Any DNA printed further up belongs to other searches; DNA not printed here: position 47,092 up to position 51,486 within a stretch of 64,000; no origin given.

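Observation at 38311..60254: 4.77-kb higher-order repeat in four copies with checkerboard (reticulate) similarity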

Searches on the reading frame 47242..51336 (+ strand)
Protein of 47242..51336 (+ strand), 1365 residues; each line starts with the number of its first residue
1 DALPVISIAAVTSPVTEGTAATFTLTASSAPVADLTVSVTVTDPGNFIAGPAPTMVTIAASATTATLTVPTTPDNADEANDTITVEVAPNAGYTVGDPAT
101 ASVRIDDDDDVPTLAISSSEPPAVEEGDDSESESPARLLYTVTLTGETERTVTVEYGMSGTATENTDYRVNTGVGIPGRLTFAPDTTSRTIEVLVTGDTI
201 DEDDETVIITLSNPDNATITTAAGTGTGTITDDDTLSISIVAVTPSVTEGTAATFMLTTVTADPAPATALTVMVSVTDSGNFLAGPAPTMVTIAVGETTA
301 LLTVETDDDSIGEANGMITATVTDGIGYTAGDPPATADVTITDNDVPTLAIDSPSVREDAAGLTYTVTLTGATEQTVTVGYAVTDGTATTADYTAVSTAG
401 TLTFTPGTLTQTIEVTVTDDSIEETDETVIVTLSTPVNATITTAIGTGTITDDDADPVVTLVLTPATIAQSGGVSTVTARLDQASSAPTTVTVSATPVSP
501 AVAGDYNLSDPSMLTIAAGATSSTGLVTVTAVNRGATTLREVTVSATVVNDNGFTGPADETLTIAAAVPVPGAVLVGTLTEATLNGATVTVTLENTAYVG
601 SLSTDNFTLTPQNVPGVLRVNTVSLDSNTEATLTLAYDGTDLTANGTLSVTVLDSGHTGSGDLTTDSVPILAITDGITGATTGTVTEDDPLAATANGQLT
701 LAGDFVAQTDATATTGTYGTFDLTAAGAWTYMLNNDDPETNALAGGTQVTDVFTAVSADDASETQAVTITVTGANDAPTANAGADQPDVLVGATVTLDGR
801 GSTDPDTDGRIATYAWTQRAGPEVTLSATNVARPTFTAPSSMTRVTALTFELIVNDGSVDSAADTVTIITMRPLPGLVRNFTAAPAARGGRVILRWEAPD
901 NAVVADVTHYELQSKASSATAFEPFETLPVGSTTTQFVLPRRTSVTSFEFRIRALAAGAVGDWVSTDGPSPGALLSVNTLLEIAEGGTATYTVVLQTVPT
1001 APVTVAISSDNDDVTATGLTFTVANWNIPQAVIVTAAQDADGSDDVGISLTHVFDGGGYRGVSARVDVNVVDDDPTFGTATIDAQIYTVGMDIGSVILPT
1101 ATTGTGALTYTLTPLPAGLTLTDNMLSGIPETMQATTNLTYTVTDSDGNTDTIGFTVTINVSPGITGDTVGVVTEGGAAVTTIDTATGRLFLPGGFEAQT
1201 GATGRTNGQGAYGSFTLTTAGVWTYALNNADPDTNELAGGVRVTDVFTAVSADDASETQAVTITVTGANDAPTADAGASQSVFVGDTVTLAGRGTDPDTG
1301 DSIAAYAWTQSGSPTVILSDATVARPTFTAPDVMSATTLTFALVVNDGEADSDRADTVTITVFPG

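Call 9: search_protein_families(library=pfam, proteins=[window:47242-51336:+], max_evalue=0.01)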
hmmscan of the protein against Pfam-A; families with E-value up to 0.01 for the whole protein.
window:47242-51336:+ (1365 aa): 3 families
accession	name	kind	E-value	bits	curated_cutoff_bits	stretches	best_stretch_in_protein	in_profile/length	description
PF03160.20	Calx-beta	-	2.1e-23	83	27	2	344-454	3-119/119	Calx-beta domain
PF22352.2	K319L-like_PKD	-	1.1e-21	77.1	27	2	782-869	1-83/84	K319L-like, PKD domain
PF17803.7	Cadherin_4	-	0.0042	18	25.1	1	766-828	2-65/71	Bacterial cadherin-like domain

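Call 10: search_protein_families(library=ncbifam, proteins=[window:47242-51336:+], max_evalue=0.01)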
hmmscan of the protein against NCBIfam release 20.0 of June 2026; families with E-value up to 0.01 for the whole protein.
window:47242-51336:+ (1365 aa): 4 families
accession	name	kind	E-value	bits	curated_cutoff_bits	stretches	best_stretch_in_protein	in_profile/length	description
NF038112.1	myxo_dep_M36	subfamily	4.5e-42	143.4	1500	2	1223-1362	1235-1375/1604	myxosortase-dependent M36 family metallopeptidase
TIGR01965.1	VCBS_repeat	domain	1.7e-27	95.5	15.5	2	1199-1276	13-88/99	VCBS domain-containing protein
NF038111.1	rhom_dep_M36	equivalog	3.3e-19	67.9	1700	2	1266-1362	1181-1277/1315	rhombosortase-dependent M36 family metallopeptidase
TIGR00845.1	caca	equivalog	2.2e-14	52.2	679.85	2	358-439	408-489/921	sodium/calcium exchanger 1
